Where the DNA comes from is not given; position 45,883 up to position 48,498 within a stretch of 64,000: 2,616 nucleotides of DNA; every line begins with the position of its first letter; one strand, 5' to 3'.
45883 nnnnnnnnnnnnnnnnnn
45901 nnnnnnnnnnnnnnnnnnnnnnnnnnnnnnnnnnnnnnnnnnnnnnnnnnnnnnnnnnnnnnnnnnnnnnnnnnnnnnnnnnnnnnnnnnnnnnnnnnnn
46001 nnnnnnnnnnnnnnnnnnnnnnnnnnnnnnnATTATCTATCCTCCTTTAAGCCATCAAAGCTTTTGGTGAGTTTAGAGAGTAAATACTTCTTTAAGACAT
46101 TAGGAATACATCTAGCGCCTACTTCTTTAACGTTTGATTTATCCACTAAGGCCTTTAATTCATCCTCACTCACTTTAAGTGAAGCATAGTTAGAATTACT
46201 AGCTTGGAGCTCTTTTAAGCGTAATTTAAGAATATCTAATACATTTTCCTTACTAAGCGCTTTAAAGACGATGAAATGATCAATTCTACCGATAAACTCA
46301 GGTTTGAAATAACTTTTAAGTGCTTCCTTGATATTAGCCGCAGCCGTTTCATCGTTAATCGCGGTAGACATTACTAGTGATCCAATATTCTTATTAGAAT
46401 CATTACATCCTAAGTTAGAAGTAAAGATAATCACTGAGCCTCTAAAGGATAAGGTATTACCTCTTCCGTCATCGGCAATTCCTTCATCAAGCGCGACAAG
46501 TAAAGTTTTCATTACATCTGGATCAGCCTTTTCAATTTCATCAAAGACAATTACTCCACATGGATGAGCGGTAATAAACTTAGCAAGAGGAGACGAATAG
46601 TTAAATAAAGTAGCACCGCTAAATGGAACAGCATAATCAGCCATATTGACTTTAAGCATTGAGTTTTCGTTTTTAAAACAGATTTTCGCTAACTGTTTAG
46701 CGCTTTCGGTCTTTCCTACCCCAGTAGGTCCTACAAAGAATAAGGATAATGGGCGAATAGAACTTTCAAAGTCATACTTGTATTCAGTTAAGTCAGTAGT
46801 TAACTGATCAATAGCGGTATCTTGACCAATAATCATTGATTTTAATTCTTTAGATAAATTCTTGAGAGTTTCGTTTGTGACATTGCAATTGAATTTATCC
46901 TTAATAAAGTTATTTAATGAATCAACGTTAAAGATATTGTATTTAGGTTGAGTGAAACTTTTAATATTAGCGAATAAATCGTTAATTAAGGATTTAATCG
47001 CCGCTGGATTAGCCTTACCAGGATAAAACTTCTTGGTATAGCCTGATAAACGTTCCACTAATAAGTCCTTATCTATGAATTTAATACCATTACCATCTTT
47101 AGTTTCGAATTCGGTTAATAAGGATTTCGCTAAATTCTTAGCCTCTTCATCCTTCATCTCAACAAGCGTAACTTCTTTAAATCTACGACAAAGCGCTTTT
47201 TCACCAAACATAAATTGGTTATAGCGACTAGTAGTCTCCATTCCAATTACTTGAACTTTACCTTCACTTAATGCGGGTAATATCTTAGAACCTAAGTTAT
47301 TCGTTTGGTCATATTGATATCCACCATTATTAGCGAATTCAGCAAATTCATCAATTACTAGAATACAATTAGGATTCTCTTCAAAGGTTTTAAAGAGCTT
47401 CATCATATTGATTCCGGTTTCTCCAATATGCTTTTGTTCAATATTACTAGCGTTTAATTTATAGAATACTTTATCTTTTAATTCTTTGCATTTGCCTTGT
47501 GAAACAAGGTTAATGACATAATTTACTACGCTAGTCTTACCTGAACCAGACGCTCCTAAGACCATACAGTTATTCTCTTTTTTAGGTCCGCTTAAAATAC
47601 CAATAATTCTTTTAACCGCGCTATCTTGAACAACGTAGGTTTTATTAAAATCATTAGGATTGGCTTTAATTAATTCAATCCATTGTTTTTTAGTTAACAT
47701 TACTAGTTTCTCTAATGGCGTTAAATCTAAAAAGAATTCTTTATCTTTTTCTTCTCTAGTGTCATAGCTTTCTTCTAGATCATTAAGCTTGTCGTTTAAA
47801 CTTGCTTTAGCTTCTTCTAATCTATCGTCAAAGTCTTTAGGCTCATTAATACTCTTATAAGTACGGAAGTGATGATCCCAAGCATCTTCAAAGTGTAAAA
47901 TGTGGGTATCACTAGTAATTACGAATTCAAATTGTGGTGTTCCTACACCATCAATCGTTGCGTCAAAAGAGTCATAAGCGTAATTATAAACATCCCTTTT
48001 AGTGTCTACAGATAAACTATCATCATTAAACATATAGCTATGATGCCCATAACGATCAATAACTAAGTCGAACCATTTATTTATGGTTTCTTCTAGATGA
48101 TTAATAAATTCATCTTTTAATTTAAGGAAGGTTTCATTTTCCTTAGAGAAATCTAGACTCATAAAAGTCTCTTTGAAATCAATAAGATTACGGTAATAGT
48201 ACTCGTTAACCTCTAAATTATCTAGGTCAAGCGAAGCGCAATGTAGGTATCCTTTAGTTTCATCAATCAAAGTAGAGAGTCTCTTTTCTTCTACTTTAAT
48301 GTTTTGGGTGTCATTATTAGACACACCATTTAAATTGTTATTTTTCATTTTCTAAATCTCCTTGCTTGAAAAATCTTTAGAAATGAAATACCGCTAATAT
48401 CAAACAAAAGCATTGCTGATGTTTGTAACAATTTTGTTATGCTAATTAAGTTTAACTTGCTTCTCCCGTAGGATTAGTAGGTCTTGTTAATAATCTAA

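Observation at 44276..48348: Compact operon of a Clp-type double-ring AAA+ ATPase (novel N-domain), a ClpP-like protease and an RNase III-like nuclease inside a defence island: candidate undescribed system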

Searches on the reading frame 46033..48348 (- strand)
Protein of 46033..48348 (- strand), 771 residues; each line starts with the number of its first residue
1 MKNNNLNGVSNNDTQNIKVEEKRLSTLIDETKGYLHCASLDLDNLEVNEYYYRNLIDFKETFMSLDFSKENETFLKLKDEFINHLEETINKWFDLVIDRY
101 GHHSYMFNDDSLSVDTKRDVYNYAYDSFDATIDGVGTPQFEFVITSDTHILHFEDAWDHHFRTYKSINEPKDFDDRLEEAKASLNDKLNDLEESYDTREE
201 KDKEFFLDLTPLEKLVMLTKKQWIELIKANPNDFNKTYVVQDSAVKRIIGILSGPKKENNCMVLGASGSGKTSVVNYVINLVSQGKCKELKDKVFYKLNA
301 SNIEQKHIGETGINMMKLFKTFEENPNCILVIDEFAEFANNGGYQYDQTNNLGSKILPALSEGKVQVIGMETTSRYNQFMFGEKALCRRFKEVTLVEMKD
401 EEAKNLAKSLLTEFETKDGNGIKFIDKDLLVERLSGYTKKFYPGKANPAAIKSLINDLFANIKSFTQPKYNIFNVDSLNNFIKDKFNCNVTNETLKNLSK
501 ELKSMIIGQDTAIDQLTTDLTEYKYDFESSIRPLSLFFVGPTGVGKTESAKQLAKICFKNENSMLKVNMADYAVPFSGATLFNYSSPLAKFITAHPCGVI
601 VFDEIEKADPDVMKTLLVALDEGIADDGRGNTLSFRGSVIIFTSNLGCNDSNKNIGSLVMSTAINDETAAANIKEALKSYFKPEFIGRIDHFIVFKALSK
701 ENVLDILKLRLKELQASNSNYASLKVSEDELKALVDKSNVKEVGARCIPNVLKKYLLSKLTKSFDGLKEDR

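Call 3: search_protein_families(library=pfam, proteins=[window:46033-48348:-], max_evalue=0.01)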
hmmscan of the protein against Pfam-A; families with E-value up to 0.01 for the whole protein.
window:46033-48348:- (771 aa): 25 families
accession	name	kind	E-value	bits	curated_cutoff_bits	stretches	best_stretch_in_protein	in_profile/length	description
PF07724.20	AAA_2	-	1.6e-32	113.3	27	1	535-691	5-165/166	AAA domain (Cdc48 subfamily)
PF00004.35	AAA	-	3.2e-18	66.9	21.2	2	262-393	2-126/131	ATPase family associated with various cellular activities (AAA)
PF07728.20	AAA_5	-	2.1e-10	41.2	22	1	536-645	2-122/139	AAA domain (dynein-related subfamily)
PF00158.32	Sigma54_activat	-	2.4e-08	34.3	20.2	1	533-623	22-120/168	Sigma-54 interaction domain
PF13191.12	AAA_16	-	1.7e-07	32.3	32.6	1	257-290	24-63/167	AAA ATPase domain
PF13173.12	AAA_14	-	2e-07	31.5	27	1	536-621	5-86/129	AAA domain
PF12775.13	AAA_7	-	6e-07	29.6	25.8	0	256-300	31-75/181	P-loop containing dynein motor region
PF13401.12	AAA_22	-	1.8e-06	28.8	27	0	258-291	5-33/130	AAA domain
PF13479.12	AAA_24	-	2.7e-06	27.8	27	0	534-616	3-84/195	AAA domain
PF06309.17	Torsin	-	7.9e-06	26.4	27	1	491-561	12-81/127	Torsin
PF10431.15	ClpB_D2-small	-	1.8e-05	25.1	21.9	1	698-762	1-66/81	C-terminal, D2-small domain, of ClpB protein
PF20720.3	nSTAND3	-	3.7e-05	23.9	27.2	0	246-284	8-43/155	Novel STAND NTPase 3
PF05621.17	TniB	-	4.4e-05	23.4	22.4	0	282-398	78-187/189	Bacterial TniB protein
PF00910.28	RNA_helicase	-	5.3e-05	24.1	21.5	0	262-302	2-42/105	RNA helicase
PF05729.18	NACHT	-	0.00011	22.5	26.7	1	261-305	3-47/167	NACHT domain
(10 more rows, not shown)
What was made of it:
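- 46033..48348 (-): 771-aa double-ring AAA+ ATPase with ClpA/ClpE-like topology (no M-domain). N-domain is residues 1-240 (nt 47629-48348), D1 is 241-490 (46879-47628), D2 is 491-771 (46036-46878). Pfam AAA, AAA_2 and ClpB_D2-small (call 3).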

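Call 4: search_protein_families(library=padloc, proteins=[window:46033-48348:-], max_evalue=0.01)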
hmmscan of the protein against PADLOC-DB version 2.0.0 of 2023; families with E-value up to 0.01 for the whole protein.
window:46033-48348:- (771 aa): 7 families
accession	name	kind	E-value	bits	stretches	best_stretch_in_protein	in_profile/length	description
PDLC03838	DolB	-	6.2e-29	99.4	2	488-657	123-290/375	-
PDLC04606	PDC-M37B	-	1.1e-26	91.9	1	451-657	92-305/390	-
PDLC04605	PDC-M37B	-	3.7e-16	57.3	1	458-656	233-434/518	-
PDLC04140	mad8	-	7.6e-07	26.9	0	257-293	26-58/314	mads_8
PDLC02196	IetA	-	2.1e-06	25.4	0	257-341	121-195/374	-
PDLC02195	IetA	-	2.2e-06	25.2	1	257-337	136-206/395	-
PDLC04232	IetA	-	3.4e-06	24.7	1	255-340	113-188/330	-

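Call 10: search_protein_families(library=ncbifam, proteins=[window:46033-48348:-], max_evalue=0.01)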
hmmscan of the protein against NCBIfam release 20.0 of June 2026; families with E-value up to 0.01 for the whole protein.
window:46033-48348:- (771 aa): 30 families (the best 25 are shown)
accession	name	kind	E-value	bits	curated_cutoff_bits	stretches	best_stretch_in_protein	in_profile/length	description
TIGR02639.1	ClpA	equivalog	1.9e-70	238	993.15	1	238-762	187-717/734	ATP-dependent Clp protease ATP-binding subunit ClpA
TIGR03346.1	chaperone_ClpB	equivalog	1.8e-64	218.5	1232.1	2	492-763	553-829/853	ATP-dependent chaperone ClpB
TIGR03345.1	VI_ClpV1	equivalog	6.1e-59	200.1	884.95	2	492-763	554-834/852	type VI secretion system ATPase TssH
NF008263.0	PRK11034.1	equivalog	3.7e-56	190.4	1350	1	239-759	189-715/758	ATP-dependent Clp protease ATP-binding subunit ClpA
NF008118.0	PRK10865.1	equivalog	3e-51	174.3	1417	2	492-754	556-823/857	ATP-dependent chaperone ClpB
NF033607.0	disagg_AAA_ClpG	exception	2.9e-49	167.8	1900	2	492-761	580-858/932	AAA family protein disaggregase ClpG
NF033606.1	heat_AAA_ClpK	exception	3e-48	164.4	1900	2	492-760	601-879/949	heat shock survival AAA family ATPase ClpK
NF003745.1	PRK05342.1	equivalog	3.1e-09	36.2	359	1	675-758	289-378/418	ATP-dependent Clp protease ATP-binding subunit ClpX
TIGR02928.1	TIGR02928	subfamily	1.2e-07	31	181.3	1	251-293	34-74/366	orc1/cdc6 family replication initiation protein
TIGR00382.1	clpX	equivalog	2.7e-06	26.7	370.75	1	673-757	294-383/414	ATP-dependent protease ATP-binding subunit ClpX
TIGR03499.1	FlhF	equivalog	1.7e-05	25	174.15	1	447-562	116-228/286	flagellar biosynthesis GTPase FlhF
TIGR00390.1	hslU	equivalog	1.8e-05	23.8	362.45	1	496-572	4-83/441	ATP-dependent protease ATPase subunit HslU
TIGR01243.1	CDC48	subfamily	2.5e-05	22.8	802.65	1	261-340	215-285/733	CDC48 family AAA ATPase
NF009067.0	PRK12402.1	equivalog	4.6e-05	22.5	317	0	504-571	15-76/340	replication factor C small subunit 2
NF042959.1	IteA_antiphage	equivalog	0.00018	20.8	510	0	259-343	126-200/367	anti-phage ATPase IteA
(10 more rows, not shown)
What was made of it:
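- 46033..48348 (-): TIGR02639 ClpA 2e-70 (call 10).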

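Call 14: find_homologous_proteins(query=window:46033-48348:-, max_evalue=1e-20)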
Query window:46033-48348:- (771 aa): 116 proteins with E <= 1e-20 among 8000 candidates.
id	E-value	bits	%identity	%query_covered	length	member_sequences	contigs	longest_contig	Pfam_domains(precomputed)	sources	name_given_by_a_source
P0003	0.0e+0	1720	100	100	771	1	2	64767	PF13173.13,PF13479.13,PF00158.33,PF07724.21,PF12775.14,PF00004.36,PF13401.13,PF06309.18,PF07728.21,PF10431.16,PF13191.13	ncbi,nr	ncbi:MAG: AAA family ATPase [Bacilli bacterium]|nr:AAA family ATPase [Bacilli bacterium]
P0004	2.4e-56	210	36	35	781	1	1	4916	PF13173.13,PF00004.36,PF13401.13,PF17871.8,PF01637.25,PF07728.21,PF04851.22,PF13191.13,PF06414.19,PF01695.24,PF00158.33,PF07724.21,PF12775.14,PF05729.19,PF05621.18,PF01078.28,PF10431.16,PF20720.4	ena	-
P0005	1.2e-54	204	36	34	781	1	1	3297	PF13173.13,PF00004.36,PF13401.13,PF17871.8,PF01637.25,PF07728.21,PF13191.13,PF06414.19,PF01695.24,PF00158.33,PF07724.21,PF12775.14,PF05621.18,PF10431.16,PF20720.4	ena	-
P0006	7.3e-54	201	37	34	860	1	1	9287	PF13173.13,PF02861.26,PF02151.26,PF00004.36,PF13401.13,PF17871.8,PF13238.13,PF05496.19,PF07728.21,PF04851.22,PF13191.13,PF01695.24,PF00158.33,PF07724.21,PF07726.18,PF05621.18,PF10431.16,PF20720.4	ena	-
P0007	7.8e-54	201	36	35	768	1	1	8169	PF13173.13,PF00004.36,PF13401.13,PF17871.8,PF07728.21,PF13191.13,PF06414.19,PF01695.24,PF00158.33,PF07724.21,PF12775.14,PF05729.19,PF05621.18,PF10431.16,PF13481.13,PF20720.4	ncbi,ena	-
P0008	1.1e-53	201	36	35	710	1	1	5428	PF13173.13,PF00004.36,PF13401.13,PF17871.8,PF13238.13,PF07728.21,PF13191.13,PF06414.19,PF01695.24,PF00158.33,PF07724.21,PF12775.14,PF05729.19,PF05621.18,PF10431.16,PF13481.13,PF20720.4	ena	-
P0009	1.1e-53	201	29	68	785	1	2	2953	PF13173.13,PF00004.36,PF13401.13,PF17871.8,PF07728.21,PF13191.13,PF06414.19,PF01695.24,PF00158.33,PF07724.21,PF12775.14,PF05729.19,PF05621.18,PF10431.16,PF20720.4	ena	-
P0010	1.1e-53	201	36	35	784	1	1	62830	PF13173.13,PF00004.36,PF13401.13,PF17871.8,PF05496.19,PF07728.21,PF13191.13,PF06414.19,PF01695.24,PF00158.33,PF07724.21,PF12775.14,PF05729.19,PF05621.18,PF10431.16,PF20720.4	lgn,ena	-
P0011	1.6e-53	200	33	35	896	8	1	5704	PF13173.13,PF02861.26,PF00004.36,PF13401.13,PF23569.2,PF17871.8,PF05673.20,PF07728.21,PF13191.13,PF00158.33,PF07724.21,PF12775.14,PF05621.18,PF10431.16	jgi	jgi:ATP-dependent Clp protease ATP-binding subunit ClpB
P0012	1.6e-53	200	36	35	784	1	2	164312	PF13173.13,PF00004.36,PF13401.13,PF17871.8,PF05496.19,PF07728.21,PF13191.13,PF06414.19,PF01695.24,PF00158.33,PF07724.21,PF12775.14,PF05729.19,PF05621.18,PF10431.16,PF20720.4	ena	-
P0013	1.7e-53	200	36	35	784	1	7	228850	PF13173.13,PF00004.36,PF13401.13,PF17871.8,PF05496.19,PF07728.21,PF13191.13,PF06414.19,PF01695.24,PF00158.33,PF07724.21,PF12775.14,PF05729.19,PF05621.18,PF10431.16,PF20720.4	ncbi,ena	-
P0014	2.1e-53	200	36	35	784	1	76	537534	PF13173.13,PF00004.36,PF13401.13,PF17871.8,PF05496.19,PF07728.21,PF13191.13,PF06414.19,PF01695.24,PF00158.33,PF07724.21,PF12775.14,PF05729.19,PF05621.18,PF10431.16,PF20720.4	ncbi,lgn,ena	-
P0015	2.8e-53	199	36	35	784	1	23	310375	PF13173.13,PF00004.36,PF13401.13,PF17871.8,PF05496.19,PF07728.21,PF13191.13,PF06414.19,PF01695.24,PF00158.33,PF07724.21,PF12775.14,PF05729.19,PF05621.18,PF10431.16,PF20720.4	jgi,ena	-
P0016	3.1e-53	199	36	35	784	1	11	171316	PF13173.13,PF00004.36,PF13401.13,PF17871.8,PF05496.19,PF07728.21,PF13191.13,PF06414.19,PF01695.24,PF00158.33,PF07724.21,PF12775.14,PF05729.19,PF05621.18,PF10431.16,PF20720.4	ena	-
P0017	3.3e-53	199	36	35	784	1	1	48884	PF13173.13,PF00004.36,PF13401.13,PF17871.8,PF05496.19,PF07728.21,PF13191.13,PF06414.19,PF01695.24,PF00158.33,PF07724.21,PF12775.14,PF05729.19,PF05621.18,PF10431.16,PF20720.4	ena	-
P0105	3.0e-34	137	27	65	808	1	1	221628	PF13173.13,PF00158.33,PF07724.21,PF13604.13,PF00005.34,PF02367.24,PF00004.36,PF13401.13,PF07728.21,PF10431.16,PF13191.13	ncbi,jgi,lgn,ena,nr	ncbi:AAA family ATPase [Candidatus Saccharibacteria bacterium]|nr:AAA family ATPase [Candidatus Sacc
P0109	2.0e-33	134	26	68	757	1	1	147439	PF13173.13,PF00437.27,PF00004.36,PF13401.13,PF23569.2,PF20703.4,PF17871.8,PF01637.25,PF07728.21,PF04851.22,PF13191.13,PF00158.33,PF07724.21,PF01935.24,PF00005.34,PF12775.14,PF13476.13,PF02367.24,PF00910.29,PF05621.18,PF10431.16,PF20720.4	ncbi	-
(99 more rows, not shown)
